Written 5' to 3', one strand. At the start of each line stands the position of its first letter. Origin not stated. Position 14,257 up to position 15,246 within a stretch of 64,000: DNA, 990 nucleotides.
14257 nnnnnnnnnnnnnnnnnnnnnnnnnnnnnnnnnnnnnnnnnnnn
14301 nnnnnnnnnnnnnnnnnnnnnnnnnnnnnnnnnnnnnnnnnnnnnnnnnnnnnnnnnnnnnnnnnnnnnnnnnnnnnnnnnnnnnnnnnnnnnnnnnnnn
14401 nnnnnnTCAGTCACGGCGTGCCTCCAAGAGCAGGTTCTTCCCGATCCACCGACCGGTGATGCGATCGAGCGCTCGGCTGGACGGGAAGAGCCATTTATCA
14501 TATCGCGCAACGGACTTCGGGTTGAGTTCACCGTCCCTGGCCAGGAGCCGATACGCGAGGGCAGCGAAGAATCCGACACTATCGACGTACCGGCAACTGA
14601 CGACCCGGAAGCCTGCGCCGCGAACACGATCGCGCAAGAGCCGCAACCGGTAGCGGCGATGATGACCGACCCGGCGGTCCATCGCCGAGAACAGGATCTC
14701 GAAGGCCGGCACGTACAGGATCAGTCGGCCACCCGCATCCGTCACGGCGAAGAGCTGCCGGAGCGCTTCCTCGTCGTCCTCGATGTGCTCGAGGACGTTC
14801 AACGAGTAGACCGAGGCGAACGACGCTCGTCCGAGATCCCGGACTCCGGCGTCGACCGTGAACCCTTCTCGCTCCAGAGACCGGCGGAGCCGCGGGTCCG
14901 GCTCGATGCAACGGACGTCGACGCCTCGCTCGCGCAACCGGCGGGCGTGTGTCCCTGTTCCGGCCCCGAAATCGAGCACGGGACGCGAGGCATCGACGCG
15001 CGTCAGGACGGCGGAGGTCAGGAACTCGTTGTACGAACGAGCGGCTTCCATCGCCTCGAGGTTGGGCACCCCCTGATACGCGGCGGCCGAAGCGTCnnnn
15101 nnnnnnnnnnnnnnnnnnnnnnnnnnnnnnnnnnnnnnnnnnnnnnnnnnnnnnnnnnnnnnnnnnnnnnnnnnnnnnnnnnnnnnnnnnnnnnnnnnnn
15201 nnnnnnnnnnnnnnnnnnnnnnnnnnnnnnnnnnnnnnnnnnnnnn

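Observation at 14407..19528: Two glycosyltransferase-methyltransferase fusion proteins flank a GT-C-like gene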

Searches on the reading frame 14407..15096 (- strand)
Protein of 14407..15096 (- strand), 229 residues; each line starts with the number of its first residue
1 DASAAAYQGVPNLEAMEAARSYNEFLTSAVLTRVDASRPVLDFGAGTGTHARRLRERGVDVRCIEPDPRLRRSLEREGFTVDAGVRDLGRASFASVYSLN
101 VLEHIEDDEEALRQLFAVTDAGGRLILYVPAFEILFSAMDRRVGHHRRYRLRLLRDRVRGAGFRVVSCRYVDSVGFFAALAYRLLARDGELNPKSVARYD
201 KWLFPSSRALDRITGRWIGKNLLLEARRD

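Call 55: find_homologous_proteins(query=window:14407-15096:-, max_evalue=1e-10)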
Query window:14407-15096:- (229 aa): 1513 proteins with E <= 1e-10 among 5878 candidates; the best 120 are listed.
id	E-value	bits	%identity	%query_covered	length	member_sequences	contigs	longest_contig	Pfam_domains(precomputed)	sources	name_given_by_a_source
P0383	2.5e-124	431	86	100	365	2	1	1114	PF13489.13,PF13649.13,PF08241.19,PF08242.19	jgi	jgi:SAM-dependent methyltransferase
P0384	6.4e-114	397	90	87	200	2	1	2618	PF13489.13,PF13649.13,PF08241.19,PF08242.19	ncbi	ncbi:MAG: methyltransferase domain-containing protein, partial [Gaiellaceae bacterium]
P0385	2.6e-97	343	70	100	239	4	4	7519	PF13489.13,PF13649.13,PF08241.19,PF08242.19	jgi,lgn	jgi:SAM-dependent methyltransferase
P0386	1.7e-94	333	69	99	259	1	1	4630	PF13489.13,PF13649.13,PF05219.18,PF08241.19,PF08242.19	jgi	jgi:SAM-dependent methyltransferase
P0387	7.7e-89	315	64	100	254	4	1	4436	PF13847.13,PF13489.13,PF13649.13,PF08241.19,PF08242.19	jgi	jgi:SAM-dependent methyltransferase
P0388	1.1e-88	314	67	93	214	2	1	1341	PF13489.13,PF13649.13,PF08241.19,PF08242.19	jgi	jgi:SAM-dependent methyltransferase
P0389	3.0e-88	313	62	100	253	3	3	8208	PF13489.13,PF13649.13,PF08241.19,PF08242.19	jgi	jgi:SAM-dependent methyltransferase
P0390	4.1e-87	309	63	99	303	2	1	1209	PF13489.13,PF13649.13,PF08241.19,PF08242.19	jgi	jgi:SAM-dependent methyltransferase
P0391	6.9e-87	309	63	100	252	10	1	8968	PF13489.13,PF13649.13,PF08241.19,PF08242.19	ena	-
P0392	3.0e-86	306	64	100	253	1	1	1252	PF13489.13,PF13649.13,PF05219.18,PF08241.19,PF08242.19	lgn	-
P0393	3.7e-86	306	62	100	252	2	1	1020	PF13489.13,PF13649.13,PF08241.19,PF08242.19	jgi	jgi:SAM-dependent methyltransferase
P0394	6.9e-86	305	62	100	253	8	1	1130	PF13489.13,PF13649.13,PF05219.18,PF08241.19,PF08242.19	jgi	jgi:SAM-dependent methyltransferase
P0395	8.2e-86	305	61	100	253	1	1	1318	PF13489.13,PF13649.13,PF05219.18,PF08241.19,PF08242.19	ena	-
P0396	5.6e-85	302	61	100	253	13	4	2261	PF13489.13,PF13649.13,PF05219.18,PF08241.19,PF08242.19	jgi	jgi:SAM-dependent methyltransferase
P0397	2.2e-84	300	64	97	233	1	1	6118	PF13489.13,PF13649.13,PF05219.18,PF08241.19,PF08242.19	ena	-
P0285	5.8e-67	243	53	98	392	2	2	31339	PF13489.13,PF08241.19,PF08242.19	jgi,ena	-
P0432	1.6e-64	235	54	99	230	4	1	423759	PF13489.13,PF13649.13,PF08241.19,PF08242.19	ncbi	-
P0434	2.5e-64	235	56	97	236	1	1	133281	PF13847.13,PF13489.13,PF13649.13,PF05219.18,PF08241.19,PF08242.19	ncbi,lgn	-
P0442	1.1e-63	233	54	99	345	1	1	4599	PF13489.13,PF13649.13,PF04138.21,PF05219.18,PF08241.19,PF08242.19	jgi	jgi:putative flippase GtrA/precorrin-6B methylase 2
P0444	1.3e-63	232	52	97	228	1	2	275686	PF13489.13,PF13649.13,PF08241.19,PF08242.19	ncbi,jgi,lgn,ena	ncbi:MAG TPA: methyltransferase domain-containing protein [Alphaproteobacteria bacterium]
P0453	7.1e-63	230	52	97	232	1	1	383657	PF13489.13,PF13649.13,PF08241.19,PF08242.19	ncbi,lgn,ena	-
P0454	7.1e-63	230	53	97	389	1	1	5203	PF13489.13,PF04138.21,PF08241.19,PF08242.19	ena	-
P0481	1.0e-61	226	50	100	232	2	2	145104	PF13489.13,PF13649.13,PF08241.19,PF08242.19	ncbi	-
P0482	1.2e-61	226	51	100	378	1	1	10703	PF13847.13,PF13489.13,PF13649.13,PF04138.21,PF05219.18,PF08241.19,PF08242.19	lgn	-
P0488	1.6e-61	226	52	98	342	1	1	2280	PF13489.13,PF04138.21,PF08241.19,PF08242.19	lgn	-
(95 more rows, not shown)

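Call 65: find_encoding_contigs(protein=P0432, flank=5000, max_places=1)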
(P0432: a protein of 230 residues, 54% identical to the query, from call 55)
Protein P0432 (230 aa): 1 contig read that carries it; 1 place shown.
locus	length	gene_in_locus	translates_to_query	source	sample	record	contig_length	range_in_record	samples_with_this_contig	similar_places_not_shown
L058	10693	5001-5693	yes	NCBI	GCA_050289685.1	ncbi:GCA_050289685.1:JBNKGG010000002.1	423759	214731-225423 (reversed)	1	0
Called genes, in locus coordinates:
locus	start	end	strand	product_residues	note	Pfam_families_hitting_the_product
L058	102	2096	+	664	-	PF02368:Big_2 (faint), PF26182:Ig_NUP210_5th (faint)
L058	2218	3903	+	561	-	-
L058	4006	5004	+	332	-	PF00535:Glycos_transf_2, PF13641:Glyco_tranf_2_3 (weak)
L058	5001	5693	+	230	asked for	PF13489:Methyltransf_23, PF08241:Methyltransf_11, PF08242:Methyltransf_12, PF13649:Methyltransf_25 (faint)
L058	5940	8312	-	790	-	-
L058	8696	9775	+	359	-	-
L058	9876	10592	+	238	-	-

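Call 66: find_encoding_contigs(protein=P0444, flank=5000, max_places=1)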
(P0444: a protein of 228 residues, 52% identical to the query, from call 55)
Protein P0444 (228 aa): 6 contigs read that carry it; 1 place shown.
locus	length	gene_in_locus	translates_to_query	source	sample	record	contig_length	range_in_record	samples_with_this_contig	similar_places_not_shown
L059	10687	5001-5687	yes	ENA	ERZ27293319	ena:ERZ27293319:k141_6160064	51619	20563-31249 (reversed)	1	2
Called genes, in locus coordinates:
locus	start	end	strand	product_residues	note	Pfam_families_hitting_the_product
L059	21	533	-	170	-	PF02357:NusG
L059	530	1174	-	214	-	PF13412:HTH_24, PF12802:MarR_2 (weak)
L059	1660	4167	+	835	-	-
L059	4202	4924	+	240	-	PF00535:Glycos_transf_2, PF10111:Glyco_tranf_2_2 (weak), PF13641:Glyco_tranf_2_3 (weak)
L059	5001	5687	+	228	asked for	PF13489:Methyltransf_23, PF08241:Methyltransf_11, PF08242:Methyltransf_12, PF13649:Methyltransf_25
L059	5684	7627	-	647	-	-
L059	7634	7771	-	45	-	-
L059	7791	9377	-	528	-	PF07940:Hepar_II_III_C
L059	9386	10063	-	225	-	PF00834:Ribul_P_3_epim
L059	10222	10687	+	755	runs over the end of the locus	PF04453:LptD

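Call 67: find_encoding_contigs(protein=P0453, flank=5000, max_places=1)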
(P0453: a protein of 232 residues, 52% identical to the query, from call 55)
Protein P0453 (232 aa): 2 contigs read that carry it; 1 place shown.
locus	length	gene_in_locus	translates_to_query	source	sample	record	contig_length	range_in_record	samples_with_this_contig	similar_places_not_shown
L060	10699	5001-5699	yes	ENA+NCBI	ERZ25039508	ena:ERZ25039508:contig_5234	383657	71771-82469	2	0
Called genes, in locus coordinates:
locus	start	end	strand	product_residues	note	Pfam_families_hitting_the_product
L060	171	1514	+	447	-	-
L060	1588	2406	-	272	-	-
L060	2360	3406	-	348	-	-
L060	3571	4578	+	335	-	PF00535:Glycos_transf_2, PF13641:Glyco_tranf_2_3 (weak)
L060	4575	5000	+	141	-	PF04138:GtrA_DPMS_TM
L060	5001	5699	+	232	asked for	PF13489:Methyltransf_23, PF08241:Methyltransf_11, PF08242:Methyltransf_12, PF13649:Methyltransf_25 (faint)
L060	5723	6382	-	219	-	PF07853:DUF1648, PF13630:SdpI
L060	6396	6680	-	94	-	PF01022:HTH_5, PF12840:HTH_20, PF13412:HTH_24 (weak)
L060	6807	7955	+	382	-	PF24681:Kelch_KLHDC2_KLHL20_DRC7 (weak), PF24996:NANM, PF13415:Beta-prop_FBX42 (faint), PF13964:Beta-prop_Calicin, PF24981:Beta-prop_ATRN-LZTR1 (faint), PF01344:Kelch_1 (faint)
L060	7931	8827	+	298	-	PF00892:EamA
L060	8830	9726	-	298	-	PF00781:DAGK_cat, PF19279:YegS_C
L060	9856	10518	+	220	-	PF02660:G3P_acyltransf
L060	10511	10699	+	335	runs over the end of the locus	PF03099:BPL_LplA_LipB, PF02237:BPL_C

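Call 68: find_encoding_contigs(protein=P0434, flank=5000, max_places=1)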
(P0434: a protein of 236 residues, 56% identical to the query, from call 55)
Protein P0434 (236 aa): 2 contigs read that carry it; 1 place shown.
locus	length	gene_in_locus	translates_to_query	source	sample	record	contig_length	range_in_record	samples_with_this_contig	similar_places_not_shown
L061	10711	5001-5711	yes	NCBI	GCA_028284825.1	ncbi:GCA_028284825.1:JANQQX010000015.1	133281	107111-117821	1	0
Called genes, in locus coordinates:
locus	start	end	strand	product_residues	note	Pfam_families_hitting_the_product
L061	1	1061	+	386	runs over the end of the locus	PF08442:ATP-grasp_2, PF13549:ATP-grasp_5, PF24948:Citrate_synth_N, PF00549:Ligase_CoA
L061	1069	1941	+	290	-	PF02629:CoA_binding, PF13607:Succ_CoA_lig, PF00549:Ligase_CoA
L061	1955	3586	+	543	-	PF00795:CN_hydrolase, PF02540:NAD_synthase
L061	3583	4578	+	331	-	PF00535:Glycos_transf_2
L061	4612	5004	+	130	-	PF04138:GtrA_DPMS_TM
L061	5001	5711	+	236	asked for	PF13847:Methyltransf_31 (faint), PF13489:Methyltransf_23, PF05219:DREV (weak), PF08241:Methyltransf_11, PF08242:Methyltransf_12, PF13649:Methyltransf_25 (weak)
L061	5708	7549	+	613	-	-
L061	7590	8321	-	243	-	PF13428:TPR_14 (faint), PF13512:TPR_18, PF13525:YfiO, PF13174:TPR_6 (faint), PF13432:TPR_16 (weak), PF14559:TPR_19 (faint)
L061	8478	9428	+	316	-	PF01479:S4 (weak), PF00849:PseudoU_synth_2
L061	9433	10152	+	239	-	PF02578:Cu-oxidase_4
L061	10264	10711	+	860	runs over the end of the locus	PF02861:Clp_N, PF23569:NBD_SMAX1 (weak), PF00004:AAA, PF17871:AAA_lid_9, PF00004:AAA, PF07724:AAA_2, PF07728:AAA_5, PF10431:ClpB_D2-small, +6 more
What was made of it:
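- On Gtr-type three-component glycosylation system: GtrA is present in related modules (calls 67, 68).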

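Call 69: find_encoding_contigs(protein=P0481, flank=5000, max_places=1)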
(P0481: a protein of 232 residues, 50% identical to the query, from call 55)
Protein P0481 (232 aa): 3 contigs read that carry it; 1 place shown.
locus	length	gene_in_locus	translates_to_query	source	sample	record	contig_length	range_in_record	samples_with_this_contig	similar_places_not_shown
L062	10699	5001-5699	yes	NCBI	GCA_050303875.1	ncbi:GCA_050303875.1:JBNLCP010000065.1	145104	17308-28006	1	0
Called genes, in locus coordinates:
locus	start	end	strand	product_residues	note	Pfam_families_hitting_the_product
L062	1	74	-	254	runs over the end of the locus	-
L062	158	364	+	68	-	-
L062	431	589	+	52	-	-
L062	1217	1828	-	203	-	PF00440:TetR_N, PF17918:TetR_C_15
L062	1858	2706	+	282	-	PF00578:AhpC-TSA, PF08534:Redoxin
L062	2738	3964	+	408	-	PF08003:Methyltransf_9 (weak), PF13489:Methyltransf_23, PF07021:MetW, PF08241:Methyltransf_11, PF08242:Methyltransf_12, PF13649:Methyltransf_25, PF13847:Methyltransf_31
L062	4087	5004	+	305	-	PF00535:Glycos_transf_2, PF13641:Glyco_tranf_2_3 (weak)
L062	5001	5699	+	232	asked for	PF13489:Methyltransf_23, PF08241:Methyltransf_11, PF08242:Methyltransf_12, PF13649:Methyltransf_25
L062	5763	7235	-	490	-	-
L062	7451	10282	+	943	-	PF00884:Sulfatase, PF16347:SGSH_C, PF13646:HEAT_2, PF02985:HEAT (faint)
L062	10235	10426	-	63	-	-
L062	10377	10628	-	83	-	-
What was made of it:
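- The genetic link is to the sugar-loading step, not to carrier synthesis (calls 65-69).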

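Call 70: search_protein_families(library=ncbifam, proteins=[L061:5708-7549:+, L058:2218-3903:+, L059:5684-7627:-, L059:1660-4167:+, L062:5763-7235:-, L058:5940-8312:-], max_evalue=0.01)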
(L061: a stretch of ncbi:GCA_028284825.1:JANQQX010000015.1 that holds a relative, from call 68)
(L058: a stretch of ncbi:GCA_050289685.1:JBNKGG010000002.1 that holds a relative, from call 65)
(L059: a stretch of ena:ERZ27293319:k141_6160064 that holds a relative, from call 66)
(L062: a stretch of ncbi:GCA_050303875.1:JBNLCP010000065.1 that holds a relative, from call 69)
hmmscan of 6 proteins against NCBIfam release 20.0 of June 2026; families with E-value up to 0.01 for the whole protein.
L061:5708-7549:+ (613 aa): 1 family
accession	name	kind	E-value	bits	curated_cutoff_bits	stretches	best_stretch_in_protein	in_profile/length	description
TIGR04154.1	archaeo_STT3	subfamily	1.7e-17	63.1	450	1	27-408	6-420/831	oligosaccharyl transferase, archaeosortase A system-associated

L058:2218-3903:+ (561 aa): 1 family
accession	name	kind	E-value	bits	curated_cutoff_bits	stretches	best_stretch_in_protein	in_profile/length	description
TIGR02224.1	recomb_XerC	equivalog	0.0061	16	335.15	1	360-447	69-153/295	tyrosine recombinase XerC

L059:5684-7627:- (647 aa): 0 families

L059:1660-4167:+ (835 aa): 2 families
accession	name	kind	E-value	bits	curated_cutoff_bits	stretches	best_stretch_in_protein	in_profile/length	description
NF047590.1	GlcsyltransPgfM2Strep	equivalog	0.0024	16.1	1500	1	753-813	817-877/884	glycosyltransferase PgfM2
NF047589.1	GlcsyltransPgfM1Strep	equivalog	0.0059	14.7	1400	0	752-812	890-950/955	glycosyltransferase PgfM1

L062:5763-7235:- (490 aa): 0 families

L058:5940-8312:- (790 aa): 0 families

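Call 76: search_dna_similar(query=window:14407-15096:-, collection=phages, mode=protein, max_evalue=1e-8, max_rows=15)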
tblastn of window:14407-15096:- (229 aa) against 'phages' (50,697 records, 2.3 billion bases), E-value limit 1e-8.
No match.

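Call 77: search_dna_similar(query=window:14407-15096:-, collection=plasmids, mode=protein, max_evalue=1e-15, max_rows=20)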
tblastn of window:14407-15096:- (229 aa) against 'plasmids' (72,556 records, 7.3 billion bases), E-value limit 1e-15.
No match.
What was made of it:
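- Tried and rejected: tblastn of MT1 against the phage and plasmid collections gave no match (calls 76, 77).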
